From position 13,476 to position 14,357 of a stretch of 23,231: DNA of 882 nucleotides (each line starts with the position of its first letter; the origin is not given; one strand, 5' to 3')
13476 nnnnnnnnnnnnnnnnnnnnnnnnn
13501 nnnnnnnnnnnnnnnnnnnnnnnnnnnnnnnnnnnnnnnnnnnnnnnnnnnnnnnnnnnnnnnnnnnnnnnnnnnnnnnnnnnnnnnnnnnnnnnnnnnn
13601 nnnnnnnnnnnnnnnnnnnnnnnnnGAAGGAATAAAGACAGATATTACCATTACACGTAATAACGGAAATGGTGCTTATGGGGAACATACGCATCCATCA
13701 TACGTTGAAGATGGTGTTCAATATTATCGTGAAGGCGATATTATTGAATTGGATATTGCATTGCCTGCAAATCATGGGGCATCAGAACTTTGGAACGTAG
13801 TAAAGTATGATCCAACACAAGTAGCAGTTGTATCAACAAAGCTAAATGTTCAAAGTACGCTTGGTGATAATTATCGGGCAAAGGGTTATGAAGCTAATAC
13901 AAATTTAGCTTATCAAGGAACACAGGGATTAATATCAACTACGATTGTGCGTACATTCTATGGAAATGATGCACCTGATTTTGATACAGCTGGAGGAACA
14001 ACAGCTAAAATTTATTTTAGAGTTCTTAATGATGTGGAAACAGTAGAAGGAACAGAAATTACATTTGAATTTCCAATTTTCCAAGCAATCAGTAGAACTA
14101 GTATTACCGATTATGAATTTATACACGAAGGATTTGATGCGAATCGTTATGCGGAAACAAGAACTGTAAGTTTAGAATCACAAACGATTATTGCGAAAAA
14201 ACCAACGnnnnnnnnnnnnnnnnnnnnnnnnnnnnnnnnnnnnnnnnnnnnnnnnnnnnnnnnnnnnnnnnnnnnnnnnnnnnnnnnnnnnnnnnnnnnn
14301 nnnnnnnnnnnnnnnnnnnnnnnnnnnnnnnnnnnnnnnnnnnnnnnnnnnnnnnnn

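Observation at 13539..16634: One protein carries both a cohesin and a dockerin separated by eight Ig-like repeats: possible head-to-tail self-polymerising fibre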

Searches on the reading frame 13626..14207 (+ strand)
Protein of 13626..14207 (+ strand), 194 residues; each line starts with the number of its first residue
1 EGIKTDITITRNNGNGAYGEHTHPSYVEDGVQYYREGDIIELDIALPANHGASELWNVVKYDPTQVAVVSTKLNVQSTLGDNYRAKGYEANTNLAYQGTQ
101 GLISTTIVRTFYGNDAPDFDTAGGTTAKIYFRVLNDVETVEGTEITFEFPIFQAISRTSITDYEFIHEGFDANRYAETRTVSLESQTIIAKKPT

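Call 7: search_solved_structures(query=window:13626-14207:+, max_evalue=10, show_alignments=2)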
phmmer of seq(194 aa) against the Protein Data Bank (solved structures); distinct sequences matched with E-value up to 10: 10.
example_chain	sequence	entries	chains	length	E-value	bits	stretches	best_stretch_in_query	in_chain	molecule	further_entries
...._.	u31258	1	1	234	0.047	16.9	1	30-111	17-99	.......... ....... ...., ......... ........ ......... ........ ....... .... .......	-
3cwo_X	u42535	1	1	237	0.061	16.6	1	30-111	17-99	beta/alpha-barrel protein based on 1THF and 1TMY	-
9rhz_C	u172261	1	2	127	0.072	16.4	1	32-79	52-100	Chemotaxis protein CheY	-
1u0s_Y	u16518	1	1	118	0.13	15.5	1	28-79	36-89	Chemotaxis protein cheY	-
6mol_A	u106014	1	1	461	0.13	15.5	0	38-141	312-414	Monoextended DARPin R12 (M_R12)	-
1tmy_A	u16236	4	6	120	0.14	15.4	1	28-79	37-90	CHEY PROTEIN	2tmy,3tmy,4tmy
4iga_A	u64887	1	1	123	0.14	15.4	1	28-79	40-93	Chemotaxis protein CheY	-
8q52_A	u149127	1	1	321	0.61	13.3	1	28-79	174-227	Leucine-specific-binding protein,Chemotaxis protein CheY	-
6er7_A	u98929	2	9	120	0.65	13.2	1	28-88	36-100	120aa long hypothetical chemotaxis protein (CheY)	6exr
4qyw_A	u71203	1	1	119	1.3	12.2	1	28-80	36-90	Chemotaxis protein CheY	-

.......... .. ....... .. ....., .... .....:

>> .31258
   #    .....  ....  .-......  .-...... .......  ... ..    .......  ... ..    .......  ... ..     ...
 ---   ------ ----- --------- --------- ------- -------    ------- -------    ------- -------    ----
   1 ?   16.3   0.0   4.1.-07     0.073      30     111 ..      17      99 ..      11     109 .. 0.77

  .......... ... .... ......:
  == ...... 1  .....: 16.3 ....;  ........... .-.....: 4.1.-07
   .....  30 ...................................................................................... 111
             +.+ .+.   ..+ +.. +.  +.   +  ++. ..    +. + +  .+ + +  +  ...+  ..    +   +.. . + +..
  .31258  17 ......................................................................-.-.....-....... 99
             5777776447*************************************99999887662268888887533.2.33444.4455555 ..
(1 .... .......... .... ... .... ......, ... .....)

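Call 9: find_homologous_proteins(query=window:13626-14207:+, max_evalue=0.001)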
Query seq(194 aa): 53 candidates shared short words with the query, none scored E <= 0.001.

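Call 15: search_protein_representatives(alignment_id=A1)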
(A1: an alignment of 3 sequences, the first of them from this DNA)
Query: 3 sequences, 192 profile positions. Proteins with E-value up to 0.001 (for the whole library): 25; up to 1e-10: 19; up to 1e-30: 7. The best 25 are listed.
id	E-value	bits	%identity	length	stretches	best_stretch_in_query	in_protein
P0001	1.6e-99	347.9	-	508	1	2-192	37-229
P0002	6.0e-98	342.8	-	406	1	2-192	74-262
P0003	1.7e-55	204.3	-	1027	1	9-192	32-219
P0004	2.3e-49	184.3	-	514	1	6-192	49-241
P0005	1.3e-48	181.8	-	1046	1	15-192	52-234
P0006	1.7e-42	161.9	-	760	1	7-192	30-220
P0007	2.1e-35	138.8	-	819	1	11-192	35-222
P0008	5.8e-27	111.2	-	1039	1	14-192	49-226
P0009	1.8e-26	109.6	-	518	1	11-191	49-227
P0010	1.6e-24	103.2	-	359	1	30-190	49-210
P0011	1.1e-22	97.3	-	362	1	32-187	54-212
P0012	5.3e-22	95.0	-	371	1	29-191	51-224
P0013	5.0e-21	91.9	-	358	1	29-190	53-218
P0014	3.8e-20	89.0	-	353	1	30-190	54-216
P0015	2.8e-19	86.1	-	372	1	15-190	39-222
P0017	3.1e-18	82.7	-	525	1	14-190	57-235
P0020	9.8e-08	48.5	-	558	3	36-145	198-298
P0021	1.9e-07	47.6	-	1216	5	42-132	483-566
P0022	1.2e-06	45.0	-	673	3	43-150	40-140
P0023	8.6e-06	42.1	-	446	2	34-137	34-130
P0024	3.2e-05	40.3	-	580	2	43-147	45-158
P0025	5.0e-04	36.4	-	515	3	12-169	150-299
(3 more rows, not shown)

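Call 19: search_protein_families(library=pfam, proteins=[P0020, P0021, P0022, P0023, P0024, P0025, P0003, P0005, P0008, P0004], max_evalue=0.01)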
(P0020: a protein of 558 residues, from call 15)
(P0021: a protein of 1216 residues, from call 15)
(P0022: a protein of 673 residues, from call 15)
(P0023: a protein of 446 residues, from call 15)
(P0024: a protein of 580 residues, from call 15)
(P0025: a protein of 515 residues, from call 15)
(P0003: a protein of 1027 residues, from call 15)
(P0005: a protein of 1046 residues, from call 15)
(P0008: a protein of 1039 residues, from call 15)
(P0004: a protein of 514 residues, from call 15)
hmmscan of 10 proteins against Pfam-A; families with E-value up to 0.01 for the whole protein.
P0020 (558 aa): 11 families
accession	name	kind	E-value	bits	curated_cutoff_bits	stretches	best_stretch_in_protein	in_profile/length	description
PF00963.24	Cohesin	-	1.7e-29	103.3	24.1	3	194-299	2-116/139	Cohesin domain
PF02368.24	Big_2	-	2e-15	57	22.8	1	329-405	2-79/79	Bacterial Ig-like domain (group 2)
PF15418.12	DUF4625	-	3.8e-08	34.1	27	0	185-232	11-63/131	Domain of unknown function (DUF4625)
PF16640.11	Big_3_5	-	5.2e-08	33.8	35.5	0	335-394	2-68/88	Bacterial Ig-like domain (group 3)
PF10618.14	Tail_tube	-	0.00021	21.6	23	0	154-194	62-102/117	Phage tail tube protein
PF14728.12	PTHB1_GAE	-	0.0011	19.9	27.4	0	405-450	23-70/88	PTHB1 GAE domain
PF14221.11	DUF4330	-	0.0019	18.8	27.6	0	341-435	72-154/167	Domain of unknown function (DUF4330)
PF10974.15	DUF2804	-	0.0031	17.2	26.9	0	392-471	99-181/339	Domain of unknown function (DUF2804)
PF19769.4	CPxCG_zf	-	0.0038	17.5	27.2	0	141-231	49-137/183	CPxCG-related zinc finger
PF22359.2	Big-like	-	0.0044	17.7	27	1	361-409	2-48/48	Bacterial Ig-like domain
PF22963.3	Ig_NUP210_3rd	-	0.0062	17.2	27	0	364-399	53-88/105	NUP210 Ig-like domain 3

P0021 (1216 aa): 5 families
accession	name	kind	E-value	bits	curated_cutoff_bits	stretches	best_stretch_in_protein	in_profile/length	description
PF00963.24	Cohesin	-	1.6e-68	229.7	24.1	6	672-776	2-112/139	Cohesin domain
PF23274.1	DUF7077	-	2.7e-05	24.4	27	0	1061-1123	46-110/122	Domain of unknown function (DUF7077)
PF05428.17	CRF-BP_N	-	0.0051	17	25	0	506-554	49-96/127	Corticotropin-releasing factor binding protein N-terminal domain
PF03319.19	EutN_CcmL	-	0.0056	17.6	25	0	663-688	32-57/83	Ethanolamine utilisation protein EutN/carboxysome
PF19161.5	DUF5843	-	0.0081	16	25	0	1073-1123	83-133/196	Family of unknown function (DUF5843)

P0022 (673 aa): 4 families
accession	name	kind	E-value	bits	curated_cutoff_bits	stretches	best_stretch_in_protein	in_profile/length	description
PF00963.24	Cohesin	-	2.2e-40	138.5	24.1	3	29-138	2-117/139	Cohesin domain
PF07523.18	Big_3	-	9.7e-07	29.4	21.2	1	460-525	2-68/68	Bacterial Ig-like domain (group 3)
PF21764.3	Invasin_D4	-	0.0031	18.4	27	0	567-615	34-85/88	Invasin, domain 4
PF23274.1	DUF7077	-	0.0066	16.7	27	0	171-209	72-110/122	Domain of unknown function (DUF7077)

P0023 (446 aa): 5 families
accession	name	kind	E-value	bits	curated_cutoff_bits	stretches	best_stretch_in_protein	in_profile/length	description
PF00963.24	Cohesin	-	1.1e-34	120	24.1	2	200-331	2-139/139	Cohesin domain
PF00404.24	Dockerin_1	-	1.4e-08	35.3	22.9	1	369-425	1-52/57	Dockerin type I domain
PF06933.16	SSP160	-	0.006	15.3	25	0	277-372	620-717/758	Special lobe-specific silk protein SSP160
PF25327.1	UBL_ZFAND1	-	0.0064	17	27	0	67-89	30-52/69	ZFAND1-like ubiquitin-like domain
PF08451.16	A_deaminase_N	-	0.0065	17.2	21.3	0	63-97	18-52/95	Adenosine/AMP deaminase N-terminal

P0024 (580 aa): 3 families
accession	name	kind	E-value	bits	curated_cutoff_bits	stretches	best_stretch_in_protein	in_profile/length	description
PF07523.18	Big_3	-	7.1e-30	103.5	21.2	2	447-510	5-68/68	Bacterial Ig-like domain (group 3)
PF00963.24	Cohesin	-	5.8e-13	49.7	24.1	2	202-313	2-110/139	Cohesin domain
PF00404.24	Dockerin_1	-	9.4e-07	29.4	22.9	1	516-571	1-55/57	Dockerin type I domain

P0025 (515 aa): 3 families
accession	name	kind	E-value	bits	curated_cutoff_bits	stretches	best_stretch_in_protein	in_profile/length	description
PF00963.24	Cohesin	-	7.7e-42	143.2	24.1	3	171-277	3-115/139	Cohesin domain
PF00404.24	Dockerin_1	-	4.3e-08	33.7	22.9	1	453-506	1-56/57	Dockerin type I domain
PF08308.17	PEGA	-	0.0063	16.8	20.8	0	123-169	17-63/71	PEGA domain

P0003 (1027 aa): 3 families
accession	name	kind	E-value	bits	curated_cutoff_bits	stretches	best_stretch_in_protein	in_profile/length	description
PF00404.24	Dockerin_1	-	1.8e-05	25.2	22.9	1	959-1012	3-56/57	Dockerin type I domain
PF07523.18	Big_3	-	0.00011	22.8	21.2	0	638-663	43-68/68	Bacterial Ig-like domain (group 3)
PF13405.12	EF-hand_6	-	0.0068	16.5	25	0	957-973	8-24/30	EF-hand domain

P0005 (1046 aa): 4 families
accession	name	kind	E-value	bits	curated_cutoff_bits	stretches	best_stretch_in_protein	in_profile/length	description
PF00404.24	Dockerin_1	-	4.3e-07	30.5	22.9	1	977-1030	2-55/57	Dockerin type I domain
PF20606.3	DUF6799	-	0.00071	19.7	26.8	0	440-465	14-40/63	Domain of unknown function (DUF6799)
PF13499.12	EF-hand_7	-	0.0015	19.3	30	1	976-1025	10-63/67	EF-hand domain pair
PF13202.12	EF-hand_5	-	0.0041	17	25.9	0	977-993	8-24/25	EF hand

P0008 (1039 aa): 2 families
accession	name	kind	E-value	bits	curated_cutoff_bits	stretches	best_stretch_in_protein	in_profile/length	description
PF00404.24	Dockerin_1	-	7e-06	26.6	22.9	1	967-1021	2-56/57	Dockerin type I domain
PF07523.18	Big_3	-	0.0002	22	21.2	0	621-674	19-68/68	Bacterial Ig-like domain (group 3)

P0004 (514 aa): 3 families
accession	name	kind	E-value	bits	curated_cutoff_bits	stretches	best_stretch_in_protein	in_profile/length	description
PF22352.2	K319L-like_PKD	-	0.0019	18.6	27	1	282-327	38-84/84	K319L-like, PKD domain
PF16403.11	Bact_surface_Ig-like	-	0.0061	17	27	0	300-322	44-66/71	Bacterial surface protein, Ig-like domain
PF17892.7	Cadherin_5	-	0.0096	16.2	26.5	1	285-327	55-97/98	Cadherin-like domain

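Call 21: search_solved_structures(query=A2, max_evalue=10, show_alignments=2)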
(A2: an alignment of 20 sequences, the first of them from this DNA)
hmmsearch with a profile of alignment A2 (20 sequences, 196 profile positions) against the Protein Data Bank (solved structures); distinct sequences matched with E-value up to 10: 11.
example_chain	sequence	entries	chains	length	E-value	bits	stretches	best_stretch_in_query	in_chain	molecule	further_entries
3l8q_A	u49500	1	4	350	5.4e-07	32.8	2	42-141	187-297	Cellulosomal scaffoldin adaptor protein B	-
3fnk_A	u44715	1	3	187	7.3e-05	25.9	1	42-141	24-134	Cellulosomal scaffoldin adaptor protein B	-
3ghp_A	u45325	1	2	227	0.00015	24.8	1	42-141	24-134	Cellulosomal scaffoldin adaptor protein B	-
4u3s_A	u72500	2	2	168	0.0018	21.3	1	42-141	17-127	Cellulosomal scaffoldin adaptor protein B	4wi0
4ums_A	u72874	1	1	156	0.027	17.5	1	98-140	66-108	CELLULOSOMAL ANCHORING SCAFFOLDIN B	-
3hzh_A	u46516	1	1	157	0.085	15.9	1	37-70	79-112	Chemotaxis response regulator (CheY-3)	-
1g1k_A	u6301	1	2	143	0.68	12.9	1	101-149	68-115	SCAFFOLDING PROTEIN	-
2vn5_A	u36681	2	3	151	0.79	12.7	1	101-149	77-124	SCAFFOLDING PROTEIN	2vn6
2zv2_A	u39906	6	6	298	1.2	12.1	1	19-40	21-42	Calcium/calmodulin-dependent protein kinase kinase 2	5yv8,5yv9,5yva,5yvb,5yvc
6cmj_A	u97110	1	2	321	1.3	12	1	19-40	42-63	Calcium/calmodulin-dependent protein kinase kinase 2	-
5uy6_A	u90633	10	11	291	1.3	11.9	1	19-40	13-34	Calcium/calmodulin-dependent protein kinase kinase 2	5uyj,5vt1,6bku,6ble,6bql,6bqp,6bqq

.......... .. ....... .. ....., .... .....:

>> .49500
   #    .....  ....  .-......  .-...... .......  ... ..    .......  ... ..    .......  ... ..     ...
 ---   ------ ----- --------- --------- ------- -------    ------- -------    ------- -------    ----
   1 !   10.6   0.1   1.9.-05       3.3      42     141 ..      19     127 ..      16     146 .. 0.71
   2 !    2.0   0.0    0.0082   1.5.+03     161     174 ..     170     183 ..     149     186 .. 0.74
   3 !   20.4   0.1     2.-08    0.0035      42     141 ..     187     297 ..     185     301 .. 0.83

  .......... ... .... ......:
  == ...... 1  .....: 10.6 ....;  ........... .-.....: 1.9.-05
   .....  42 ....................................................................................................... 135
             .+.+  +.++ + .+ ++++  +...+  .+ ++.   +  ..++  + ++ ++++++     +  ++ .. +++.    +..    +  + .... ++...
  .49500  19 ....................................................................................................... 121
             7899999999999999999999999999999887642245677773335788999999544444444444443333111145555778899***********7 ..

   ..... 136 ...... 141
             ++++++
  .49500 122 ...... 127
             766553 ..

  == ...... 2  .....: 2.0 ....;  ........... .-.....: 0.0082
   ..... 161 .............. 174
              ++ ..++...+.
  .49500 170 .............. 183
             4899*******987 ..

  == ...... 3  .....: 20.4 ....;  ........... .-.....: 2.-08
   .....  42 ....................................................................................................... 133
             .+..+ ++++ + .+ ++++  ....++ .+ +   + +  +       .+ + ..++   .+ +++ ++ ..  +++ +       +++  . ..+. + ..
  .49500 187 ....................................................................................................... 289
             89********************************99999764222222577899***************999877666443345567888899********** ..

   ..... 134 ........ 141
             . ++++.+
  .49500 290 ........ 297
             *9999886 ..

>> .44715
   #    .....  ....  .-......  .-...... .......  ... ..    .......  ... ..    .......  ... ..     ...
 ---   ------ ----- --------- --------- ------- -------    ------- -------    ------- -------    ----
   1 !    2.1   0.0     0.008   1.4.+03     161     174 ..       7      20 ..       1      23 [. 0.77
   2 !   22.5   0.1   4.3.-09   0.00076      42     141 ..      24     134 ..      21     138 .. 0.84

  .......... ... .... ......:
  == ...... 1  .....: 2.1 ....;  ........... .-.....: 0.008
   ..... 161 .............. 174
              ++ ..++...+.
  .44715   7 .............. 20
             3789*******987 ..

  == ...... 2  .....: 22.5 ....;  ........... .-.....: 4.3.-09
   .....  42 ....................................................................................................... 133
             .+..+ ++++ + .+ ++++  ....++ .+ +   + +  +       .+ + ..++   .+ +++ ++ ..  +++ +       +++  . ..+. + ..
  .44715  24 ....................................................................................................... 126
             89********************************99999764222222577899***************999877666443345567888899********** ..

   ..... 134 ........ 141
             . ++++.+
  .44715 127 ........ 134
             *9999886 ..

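Call 23: find_related_loci(query=A1, collection=genome_contigs, flank=10000)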
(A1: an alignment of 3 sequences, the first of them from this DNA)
Query A1 (194 aa) in genome_contigs; peptide patterns used: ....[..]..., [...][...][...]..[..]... (x = any residue, [..] = any of these).
40 stretches matched a pattern; 2 encode a relative of the query (tblastn E <= 1e-3); 2 distinct loci.
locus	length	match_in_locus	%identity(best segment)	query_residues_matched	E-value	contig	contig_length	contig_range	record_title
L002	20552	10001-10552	43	9-194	1e-41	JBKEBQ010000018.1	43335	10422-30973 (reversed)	MAG: Breznakia sp. isolate VLC_068 k121_15881100, whole genome shotgun sequence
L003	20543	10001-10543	41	8-193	7e-37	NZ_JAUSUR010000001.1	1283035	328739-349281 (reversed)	Breznakia pachnodae strain DSM 16784 Ga0480556_01, whole genome shotgun sequence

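Call 27: find_encoding_contigs(protein=P0003, flank=10000, max_places=3)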
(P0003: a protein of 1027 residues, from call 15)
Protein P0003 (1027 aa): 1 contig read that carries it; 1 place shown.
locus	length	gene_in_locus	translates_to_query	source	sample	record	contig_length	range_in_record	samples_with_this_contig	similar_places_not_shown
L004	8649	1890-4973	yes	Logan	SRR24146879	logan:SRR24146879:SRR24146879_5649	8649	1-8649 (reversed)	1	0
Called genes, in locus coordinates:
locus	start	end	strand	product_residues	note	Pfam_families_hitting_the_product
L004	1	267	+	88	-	?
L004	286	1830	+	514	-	-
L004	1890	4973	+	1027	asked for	PF00404:Dockerin_1 (faint)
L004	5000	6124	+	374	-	-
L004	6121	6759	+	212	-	PF06998:DUF1307 (weak)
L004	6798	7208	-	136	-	PF09719:C_GCAxxG_C_C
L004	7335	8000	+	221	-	PF00072:Response_reg, PF00486:Trans_reg_C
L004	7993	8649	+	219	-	?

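Call 28: find_encoding_contigs(protein=P0005, flank=10000, max_places=3)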
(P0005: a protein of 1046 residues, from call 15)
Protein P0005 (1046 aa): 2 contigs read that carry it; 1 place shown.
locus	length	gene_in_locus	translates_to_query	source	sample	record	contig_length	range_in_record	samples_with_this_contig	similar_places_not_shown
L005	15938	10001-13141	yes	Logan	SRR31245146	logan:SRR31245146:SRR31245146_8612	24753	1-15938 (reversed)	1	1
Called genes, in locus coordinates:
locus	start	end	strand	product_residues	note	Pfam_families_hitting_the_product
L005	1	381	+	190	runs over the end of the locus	PF10502:Peptidase_S26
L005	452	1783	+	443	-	PF07638:Sigma70_ECF (faint), PF04542:Sigma70_r2, PF08281:Sigma70_r4_2, PF04545:Sigma70_r4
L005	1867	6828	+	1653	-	PF00404:Dockerin_1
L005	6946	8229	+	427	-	PF00999:Na_H_Exchanger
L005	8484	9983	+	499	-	-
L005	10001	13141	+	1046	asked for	PF00404:Dockerin_1 (weak)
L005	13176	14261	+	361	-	-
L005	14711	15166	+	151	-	PF06998:DUF1307 (weak)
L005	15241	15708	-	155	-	PF01590:GAF, PF13185:GAF_2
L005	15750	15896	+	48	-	-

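Call 29: find_encoding_contigs(protein=P0008, flank=10000, max_places=3)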
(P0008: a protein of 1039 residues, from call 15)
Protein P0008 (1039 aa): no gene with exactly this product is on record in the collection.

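Call 30: predict_structure(alignment_id=A2)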
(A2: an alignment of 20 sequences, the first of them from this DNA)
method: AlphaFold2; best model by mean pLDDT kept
length: 194 residues; sequences in the alignment: 20
mean_pLDDT: 93.9   pTM: 0.89
mean pLDDT of the five models: 93.9, 93.2, 93.2, 92.9, 92.8
residues with pLDDT >= 90: 166; 70-90: 22; 50-70: 6; < 50: 0
segments of 3 or more residues with pLDDT < 50: none
pLDDT, mean of each block of 10 residues (from residue 1): 94 78 92 96 97 97 97 96 95 95 96 77 97 97 98 92 94 97 98 94
secondary structure, 60 per line:
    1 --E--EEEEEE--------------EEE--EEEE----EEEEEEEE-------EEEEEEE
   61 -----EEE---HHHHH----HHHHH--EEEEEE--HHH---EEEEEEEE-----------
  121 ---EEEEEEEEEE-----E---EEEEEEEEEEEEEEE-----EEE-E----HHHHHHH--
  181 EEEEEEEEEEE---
elements in order: E6-11 E26-28 E31-34 E39-46 E54-60 E66-68 H72-76 H81-85 E88-93 E102-109 E124-133 E143-157 E163-165 H172-178 E181-191
